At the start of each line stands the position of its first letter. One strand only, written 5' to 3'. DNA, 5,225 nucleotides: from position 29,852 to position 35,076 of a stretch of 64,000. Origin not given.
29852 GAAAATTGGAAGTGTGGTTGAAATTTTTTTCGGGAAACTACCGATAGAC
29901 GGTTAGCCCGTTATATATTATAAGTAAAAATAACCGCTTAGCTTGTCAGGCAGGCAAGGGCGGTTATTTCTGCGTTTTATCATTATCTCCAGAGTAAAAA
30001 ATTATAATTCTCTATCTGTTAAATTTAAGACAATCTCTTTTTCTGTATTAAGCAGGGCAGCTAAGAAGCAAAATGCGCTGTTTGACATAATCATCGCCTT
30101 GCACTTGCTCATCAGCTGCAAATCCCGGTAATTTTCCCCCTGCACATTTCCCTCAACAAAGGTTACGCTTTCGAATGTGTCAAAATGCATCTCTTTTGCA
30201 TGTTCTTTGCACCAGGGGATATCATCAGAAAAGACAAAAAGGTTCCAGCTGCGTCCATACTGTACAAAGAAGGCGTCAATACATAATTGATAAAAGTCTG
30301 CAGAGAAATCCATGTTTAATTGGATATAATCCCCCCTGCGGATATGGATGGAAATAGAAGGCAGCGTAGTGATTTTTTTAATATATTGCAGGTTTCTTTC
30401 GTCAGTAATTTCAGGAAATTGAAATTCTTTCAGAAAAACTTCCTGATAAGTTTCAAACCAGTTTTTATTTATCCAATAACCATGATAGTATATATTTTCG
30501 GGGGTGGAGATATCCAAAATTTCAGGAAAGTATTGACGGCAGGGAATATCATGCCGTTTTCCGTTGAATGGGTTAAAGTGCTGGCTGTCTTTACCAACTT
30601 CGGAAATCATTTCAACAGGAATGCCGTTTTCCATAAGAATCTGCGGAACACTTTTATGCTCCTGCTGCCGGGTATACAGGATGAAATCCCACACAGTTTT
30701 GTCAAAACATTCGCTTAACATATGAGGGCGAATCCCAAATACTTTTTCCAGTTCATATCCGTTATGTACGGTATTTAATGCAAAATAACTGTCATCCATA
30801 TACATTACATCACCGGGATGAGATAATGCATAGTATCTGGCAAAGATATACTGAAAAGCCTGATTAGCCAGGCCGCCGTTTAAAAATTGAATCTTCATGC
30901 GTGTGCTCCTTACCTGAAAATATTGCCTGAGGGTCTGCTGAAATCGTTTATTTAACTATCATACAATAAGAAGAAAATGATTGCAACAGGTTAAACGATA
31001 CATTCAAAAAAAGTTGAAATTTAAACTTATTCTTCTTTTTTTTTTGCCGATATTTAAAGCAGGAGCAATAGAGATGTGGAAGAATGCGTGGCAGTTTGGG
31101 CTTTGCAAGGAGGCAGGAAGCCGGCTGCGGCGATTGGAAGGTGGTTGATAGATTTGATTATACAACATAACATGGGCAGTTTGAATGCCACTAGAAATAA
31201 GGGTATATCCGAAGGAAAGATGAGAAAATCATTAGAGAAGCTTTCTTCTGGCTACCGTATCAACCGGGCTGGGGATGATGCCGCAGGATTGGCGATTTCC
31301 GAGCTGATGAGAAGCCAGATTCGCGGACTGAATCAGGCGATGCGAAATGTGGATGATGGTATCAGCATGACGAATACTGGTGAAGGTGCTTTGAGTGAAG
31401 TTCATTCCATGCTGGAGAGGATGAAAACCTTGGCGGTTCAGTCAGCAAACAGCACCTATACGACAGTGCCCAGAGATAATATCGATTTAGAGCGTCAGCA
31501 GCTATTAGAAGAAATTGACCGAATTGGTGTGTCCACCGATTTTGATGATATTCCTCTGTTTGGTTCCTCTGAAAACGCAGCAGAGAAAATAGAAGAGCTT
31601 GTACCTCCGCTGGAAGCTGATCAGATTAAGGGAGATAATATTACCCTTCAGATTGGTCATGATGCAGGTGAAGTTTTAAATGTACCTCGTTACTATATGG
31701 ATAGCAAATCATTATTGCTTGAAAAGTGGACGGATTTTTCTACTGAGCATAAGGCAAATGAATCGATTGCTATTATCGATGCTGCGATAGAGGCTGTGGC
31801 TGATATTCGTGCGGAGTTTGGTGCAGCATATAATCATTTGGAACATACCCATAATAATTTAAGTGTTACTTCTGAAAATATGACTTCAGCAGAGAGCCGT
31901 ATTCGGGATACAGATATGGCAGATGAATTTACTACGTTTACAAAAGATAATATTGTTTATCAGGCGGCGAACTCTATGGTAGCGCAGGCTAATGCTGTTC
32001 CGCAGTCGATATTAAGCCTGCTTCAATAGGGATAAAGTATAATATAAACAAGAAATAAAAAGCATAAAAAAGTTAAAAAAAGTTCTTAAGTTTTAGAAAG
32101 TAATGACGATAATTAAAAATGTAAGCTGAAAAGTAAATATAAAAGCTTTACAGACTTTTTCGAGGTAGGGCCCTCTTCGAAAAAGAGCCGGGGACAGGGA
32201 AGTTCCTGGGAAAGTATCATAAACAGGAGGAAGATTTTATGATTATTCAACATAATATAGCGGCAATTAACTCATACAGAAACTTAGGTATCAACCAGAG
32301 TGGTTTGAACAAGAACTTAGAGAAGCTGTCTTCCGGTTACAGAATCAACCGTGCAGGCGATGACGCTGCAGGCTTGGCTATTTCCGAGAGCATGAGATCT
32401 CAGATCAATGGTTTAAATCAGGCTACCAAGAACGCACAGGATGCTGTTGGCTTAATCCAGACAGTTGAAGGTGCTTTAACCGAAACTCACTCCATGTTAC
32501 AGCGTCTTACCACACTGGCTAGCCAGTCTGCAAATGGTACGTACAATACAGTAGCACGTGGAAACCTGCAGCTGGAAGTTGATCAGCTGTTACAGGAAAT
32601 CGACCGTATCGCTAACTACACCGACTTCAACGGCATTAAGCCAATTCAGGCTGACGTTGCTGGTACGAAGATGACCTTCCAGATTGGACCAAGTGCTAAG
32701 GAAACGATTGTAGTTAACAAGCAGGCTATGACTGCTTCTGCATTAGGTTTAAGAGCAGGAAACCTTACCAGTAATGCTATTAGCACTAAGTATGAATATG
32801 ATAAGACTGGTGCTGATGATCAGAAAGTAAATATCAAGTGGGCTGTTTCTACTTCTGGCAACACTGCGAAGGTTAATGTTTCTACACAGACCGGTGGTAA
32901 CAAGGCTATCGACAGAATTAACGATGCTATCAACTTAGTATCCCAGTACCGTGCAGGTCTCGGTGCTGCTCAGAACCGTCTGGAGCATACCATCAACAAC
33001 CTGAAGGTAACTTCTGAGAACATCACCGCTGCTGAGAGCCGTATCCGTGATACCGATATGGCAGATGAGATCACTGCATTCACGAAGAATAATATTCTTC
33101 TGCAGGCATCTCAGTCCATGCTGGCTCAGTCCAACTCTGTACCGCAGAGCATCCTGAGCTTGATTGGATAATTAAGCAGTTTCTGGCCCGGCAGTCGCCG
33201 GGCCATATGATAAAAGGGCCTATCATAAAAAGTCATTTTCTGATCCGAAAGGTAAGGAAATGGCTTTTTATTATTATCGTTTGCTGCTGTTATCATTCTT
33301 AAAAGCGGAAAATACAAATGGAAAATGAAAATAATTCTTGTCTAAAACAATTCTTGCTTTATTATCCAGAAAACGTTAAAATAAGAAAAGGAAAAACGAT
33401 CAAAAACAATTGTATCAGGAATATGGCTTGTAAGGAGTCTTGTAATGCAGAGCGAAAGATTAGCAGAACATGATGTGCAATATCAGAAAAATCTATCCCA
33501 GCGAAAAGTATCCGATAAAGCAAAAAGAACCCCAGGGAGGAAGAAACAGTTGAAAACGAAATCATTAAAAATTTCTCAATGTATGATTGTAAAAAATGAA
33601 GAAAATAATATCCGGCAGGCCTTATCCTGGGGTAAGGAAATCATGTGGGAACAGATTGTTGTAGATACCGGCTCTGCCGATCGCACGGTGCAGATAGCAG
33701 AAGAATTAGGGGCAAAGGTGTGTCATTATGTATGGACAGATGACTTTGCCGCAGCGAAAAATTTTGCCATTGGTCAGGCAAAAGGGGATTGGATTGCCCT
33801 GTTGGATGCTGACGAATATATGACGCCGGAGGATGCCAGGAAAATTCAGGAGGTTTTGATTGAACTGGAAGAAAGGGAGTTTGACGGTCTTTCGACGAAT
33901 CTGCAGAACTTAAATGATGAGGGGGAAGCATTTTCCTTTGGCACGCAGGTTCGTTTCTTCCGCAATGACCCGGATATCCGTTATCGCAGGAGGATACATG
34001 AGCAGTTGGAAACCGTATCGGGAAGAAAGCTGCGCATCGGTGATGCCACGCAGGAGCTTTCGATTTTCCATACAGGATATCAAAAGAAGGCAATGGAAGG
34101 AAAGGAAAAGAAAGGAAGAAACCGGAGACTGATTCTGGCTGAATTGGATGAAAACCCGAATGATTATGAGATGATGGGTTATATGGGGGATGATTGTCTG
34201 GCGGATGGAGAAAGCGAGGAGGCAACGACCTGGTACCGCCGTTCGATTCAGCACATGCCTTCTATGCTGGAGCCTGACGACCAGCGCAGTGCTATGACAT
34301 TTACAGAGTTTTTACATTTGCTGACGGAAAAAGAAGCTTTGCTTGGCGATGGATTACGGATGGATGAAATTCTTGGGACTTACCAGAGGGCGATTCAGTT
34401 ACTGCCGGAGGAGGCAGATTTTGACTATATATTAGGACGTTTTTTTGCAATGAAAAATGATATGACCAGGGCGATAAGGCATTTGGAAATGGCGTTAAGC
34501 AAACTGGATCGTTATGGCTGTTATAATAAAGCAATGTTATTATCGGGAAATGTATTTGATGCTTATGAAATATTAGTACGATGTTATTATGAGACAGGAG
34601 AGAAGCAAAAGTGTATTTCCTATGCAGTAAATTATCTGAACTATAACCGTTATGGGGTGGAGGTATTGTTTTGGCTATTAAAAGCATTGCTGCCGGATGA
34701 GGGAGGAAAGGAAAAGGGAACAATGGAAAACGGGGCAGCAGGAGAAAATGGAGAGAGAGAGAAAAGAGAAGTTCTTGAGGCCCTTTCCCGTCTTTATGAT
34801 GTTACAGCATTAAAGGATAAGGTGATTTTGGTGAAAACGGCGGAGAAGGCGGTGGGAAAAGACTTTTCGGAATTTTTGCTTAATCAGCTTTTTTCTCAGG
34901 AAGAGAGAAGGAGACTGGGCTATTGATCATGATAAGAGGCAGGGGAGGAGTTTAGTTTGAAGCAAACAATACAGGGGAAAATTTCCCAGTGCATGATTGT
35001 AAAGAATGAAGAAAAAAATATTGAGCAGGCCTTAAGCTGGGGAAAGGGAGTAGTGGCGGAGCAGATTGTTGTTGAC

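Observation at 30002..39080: Flagellin locus with four tandem GT2-TPR glycosyltransferase paralogues and a divergent GT11 fucosyltransferase, but no sugar-biosynthesis genes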

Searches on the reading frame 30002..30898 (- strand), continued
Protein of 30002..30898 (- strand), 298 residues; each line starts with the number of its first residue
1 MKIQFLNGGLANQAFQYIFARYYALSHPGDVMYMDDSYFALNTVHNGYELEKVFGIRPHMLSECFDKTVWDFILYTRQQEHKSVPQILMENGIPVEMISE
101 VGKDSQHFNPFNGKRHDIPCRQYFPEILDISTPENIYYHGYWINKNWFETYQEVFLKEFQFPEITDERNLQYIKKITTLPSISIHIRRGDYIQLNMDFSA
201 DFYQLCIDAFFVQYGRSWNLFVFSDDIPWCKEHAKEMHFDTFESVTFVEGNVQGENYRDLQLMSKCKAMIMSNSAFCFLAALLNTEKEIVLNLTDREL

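Call 67: search_protein_families(library=pfam, proteins=[L080:6784-7977:+], max_evalue=0.0001)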
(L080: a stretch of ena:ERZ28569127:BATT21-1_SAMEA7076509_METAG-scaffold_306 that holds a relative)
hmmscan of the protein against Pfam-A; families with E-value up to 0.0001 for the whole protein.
L080:6784-7977:+ (397 aa): 0 families

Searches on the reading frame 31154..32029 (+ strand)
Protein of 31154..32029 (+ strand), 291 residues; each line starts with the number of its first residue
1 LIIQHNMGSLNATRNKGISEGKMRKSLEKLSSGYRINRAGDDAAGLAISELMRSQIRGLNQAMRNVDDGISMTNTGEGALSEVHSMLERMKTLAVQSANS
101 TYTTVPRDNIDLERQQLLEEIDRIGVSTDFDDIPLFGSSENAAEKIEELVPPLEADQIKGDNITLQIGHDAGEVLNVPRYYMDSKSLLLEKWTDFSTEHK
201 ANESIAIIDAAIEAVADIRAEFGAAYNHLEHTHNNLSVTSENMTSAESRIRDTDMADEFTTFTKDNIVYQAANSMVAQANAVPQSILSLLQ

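Call 3: search_protein_families(library=pfam, proteins=[window:31154-32029:+], max_evalue=0.01)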
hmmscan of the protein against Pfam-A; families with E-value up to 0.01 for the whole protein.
window:31154-32029:+ (291 aa): 2 families
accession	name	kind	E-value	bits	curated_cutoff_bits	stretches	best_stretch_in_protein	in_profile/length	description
PF00669.25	Flagellin_N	-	4.4e-37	127.7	26.6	1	3-137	1-135/139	Bacterial flagellin N-terminal helical region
PF00700.27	Flagellin_C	-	3.4e-25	88.6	23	1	205-290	1-86/86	Bacterial flagellin C-terminal helical region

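Call 64: search_protein_families(library=ncbifam, proteins=[window:31154-32029:+], max_evalue=0.00001)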
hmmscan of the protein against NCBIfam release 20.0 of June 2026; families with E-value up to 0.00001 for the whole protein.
window:31154-32029:+ (291 aa): 28 families (the best 25 are shown)
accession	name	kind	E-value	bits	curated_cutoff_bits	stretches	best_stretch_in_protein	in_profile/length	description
NF009446.0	PRK12804.1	subfamily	3e-70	237.1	352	1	1-290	1-300/301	flagellin Hag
NF009448.0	PRK12806.1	equivalog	8.5e-68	229.3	531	2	2-136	4-138/475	flagellin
NF006467.0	PRK08869.1-2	subfamily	2.8e-62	211.1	443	2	2-136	4-138/400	flagellin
NF009444.0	PRK12802.1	equivalog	3.5e-59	200.7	332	1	3-291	5-282/282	flagellin domain-containing protein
NF006468.0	PRK08869.1-3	subfamily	6.7e-58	196.6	436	2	4-138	6-140/378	polar flagellin E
NF005294.0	PRK06819.1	subfamily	6.9e-57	193.7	387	2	2-138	4-140/376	FliC/FljB family flagellin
NF009445.0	PRK12803.1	equivalog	8.7e-57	192.8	450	2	1-146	1-145/335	flagellin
NF006466.0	PRK08869.1-1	subfamily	1.5e-56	192.6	426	2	4-132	6-134/377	flagellin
NF005953.0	PRK08026.1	subfamily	3e-55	188.8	619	2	9-133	11-135/548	FliC/FljB family flagellin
NF009449.0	PRK12807.1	subfamily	9.4e-51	173.1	347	1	1-291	1-287/287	flagellin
NF006469.0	PRK08869.1-4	equivalog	2.4e-49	168.7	627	2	2-133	4-135/377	flagellin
NF038071.1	lat_flg_LafA_2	exception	8e-49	166.5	365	1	3-290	5-283/284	lateral flagellin LafA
NF009450.0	PRK12808.1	equivalog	5.6e-47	161.4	476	2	1-140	1-140/476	flagellin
NF006470.0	PRK08869.1-5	equivalog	4.9e-46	157.7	423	2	3-135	4-136/388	flagellin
NF010115.0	PRK13588.1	subfamily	1.3e-45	156.3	503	2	3-134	5-136/514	flagellin B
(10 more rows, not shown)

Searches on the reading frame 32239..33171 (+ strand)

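Call 3: search_protein_families(library=pfam, proteins=[window:32239-33171:+], max_evalue=0.01)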
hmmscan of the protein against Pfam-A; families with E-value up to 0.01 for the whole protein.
window:32239-33171:+ (310 aa): 2 families
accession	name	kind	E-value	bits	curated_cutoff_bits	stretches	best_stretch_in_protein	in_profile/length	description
PF00669.25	Flagellin_N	-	2.7e-40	138.1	26.6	1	3-134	1-132/139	Bacterial flagellin N-terminal helical region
PF00700.27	Flagellin_C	-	5.4e-29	100.8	23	1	224-309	1-86/86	Bacterial flagellin C-terminal helical region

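Call 64: search_protein_families(library=ncbifam, proteins=[window:32239-33171:+], max_evalue=0.00001)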
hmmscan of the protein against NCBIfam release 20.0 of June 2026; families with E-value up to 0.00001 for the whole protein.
window:32239-33171:+ (310 aa): 27 families (the best 25 are shown)
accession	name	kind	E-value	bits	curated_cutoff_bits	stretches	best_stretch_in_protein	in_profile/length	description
NF009446.0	PRK12804.1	subfamily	1.1e-88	297.6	352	1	1-309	1-300/301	flagellin Hag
NF009448.0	PRK12806.1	equivalog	9.8e-76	255.4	531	2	2-182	4-181/475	flagellin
NF006467.0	PRK08869.1-2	subfamily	2.6e-69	234.3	443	2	2-210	4-209/400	flagellin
NF009444.0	PRK12802.1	equivalog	2.6e-67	227.3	332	2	3-181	5-184/282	flagellin domain-containing protein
NF005294.0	PRK06819.1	subfamily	1.1e-66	225.9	387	2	2-213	4-213/376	FliC/FljB family flagellin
NF006466.0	PRK08869.1-1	subfamily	1.1e-65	222.6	426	2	3-170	5-170/377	flagellin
NF009445.0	PRK12803.1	equivalog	4.1e-63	213.6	450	2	1-135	1-135/335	flagellin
NF006468.0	PRK08869.1-3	subfamily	8.2e-61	206.1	436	2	3-217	5-214/378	polar flagellin E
NF006469.0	PRK08869.1-4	equivalog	1.5e-60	205.6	627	2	2-209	4-206/377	flagellin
NF006470.0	PRK08869.1-5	equivalog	1.1e-58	199.3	423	2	3-170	4-170/388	flagellin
NF005953.0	PRK08026.1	subfamily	3.4e-58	198.6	619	2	13-212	15-209/548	FliC/FljB family flagellin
NF038071.1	lat_flg_LafA_2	exception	4.4e-54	183.8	365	1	3-309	5-283/284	lateral flagellin LafA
NF006264.0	PRK08411.1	subfamily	6.2e-53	180.4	729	2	3-173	5-173/572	flagellin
NF010115.0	PRK13588.1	subfamily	6.6e-53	180.4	503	2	3-235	5-235/514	flagellin B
NF009449.0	PRK12807.1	subfamily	4.3e-51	174.2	347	1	1-307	1-284/287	flagellin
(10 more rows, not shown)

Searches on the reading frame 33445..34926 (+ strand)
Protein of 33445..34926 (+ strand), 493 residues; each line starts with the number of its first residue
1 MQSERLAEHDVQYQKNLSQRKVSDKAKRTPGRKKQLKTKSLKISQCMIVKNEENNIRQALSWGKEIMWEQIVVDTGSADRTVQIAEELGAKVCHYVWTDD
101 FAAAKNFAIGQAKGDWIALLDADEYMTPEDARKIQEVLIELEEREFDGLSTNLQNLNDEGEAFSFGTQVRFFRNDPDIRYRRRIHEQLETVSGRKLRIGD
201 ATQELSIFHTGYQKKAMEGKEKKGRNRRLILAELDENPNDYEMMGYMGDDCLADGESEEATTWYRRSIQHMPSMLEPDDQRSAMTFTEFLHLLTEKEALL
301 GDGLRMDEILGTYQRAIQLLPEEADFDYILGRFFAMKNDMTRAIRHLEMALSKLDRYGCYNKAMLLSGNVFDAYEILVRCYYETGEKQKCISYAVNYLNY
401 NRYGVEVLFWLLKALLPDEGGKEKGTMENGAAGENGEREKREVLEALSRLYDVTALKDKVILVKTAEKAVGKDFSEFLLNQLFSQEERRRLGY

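Call 3: search_protein_families(library=pfam, proteins=[window:33445-34926:+], max_evalue=0.01)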
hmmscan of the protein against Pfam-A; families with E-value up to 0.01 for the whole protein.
window:33445-34926:+ (493 aa): 5 families
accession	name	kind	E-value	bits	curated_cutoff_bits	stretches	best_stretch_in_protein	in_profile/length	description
PF00535.33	Glycos_transf_2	-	1.9e-18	67.4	23.3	1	46-140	3-105/168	Glycosyl transferase family 2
PF13704.12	Glyco_tranf_2_4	-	3.4e-07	31.1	27.5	1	50-137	1-97/98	Glycosyl transferase family 2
PF13432.12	TPR_16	-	7.1e-05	23.6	32.7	0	312-351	19-58/65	Tetratricopeptide repeat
PF10111.15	Glyco_tranf_2_2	-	0.00012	22.1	27.3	1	58-138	21-106/276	Glycosyltransferase like family 2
PF07719.23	TPR_2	-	0.001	19.5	27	0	246-272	6-32/34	Tetratricopeptide repeat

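Call 64: search_protein_families(library=ncbifam, proteins=[window:33445-34926:+], max_evalue=0.00001)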
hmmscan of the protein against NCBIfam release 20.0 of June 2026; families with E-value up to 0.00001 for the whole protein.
window:33445-34926:+ (493 aa): 7 families
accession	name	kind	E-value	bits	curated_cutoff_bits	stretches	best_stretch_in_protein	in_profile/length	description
TIGR04195.1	S_glycosyl_SunS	equivalog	1.9e-18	66.6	350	1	38-273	54-286/421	SunS family peptide S-glycosyltransferase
TIGR04283.1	glyco_like_mftF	equivalog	2.5e-09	37.1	182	1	50-146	8-104/221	TIGR04283 family arsenosugar biosynthesis glycosyltransferase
TIGR04182.1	glyco_TIGR04182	equivalog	3e-06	26.8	325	1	50-139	9-98/293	S-layer glycoprotein N-glycosyltransferase AglJ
NF038302.1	EPS_HpsE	equivalog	3.5e-06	26.2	300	1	64-128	30-101/307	hormogonium polysaccharide biosynthesis glycosyltransferase HpsE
NF047683.1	TeichurnBiosyTuaG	equivalog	5.5e-06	26.2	400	1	67-161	35-131/252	teichuronic acid biosynthesis protein TuaG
NF010496.0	PRK13915.1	equivalog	8.5e-06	25.1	262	0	18-95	9-91/307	glucosyl-3-phosphoglycerate synthase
NF007482.0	PRK10073.1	equivalog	8.7e-06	25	423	0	48-133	13-105/334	glycosyltransferase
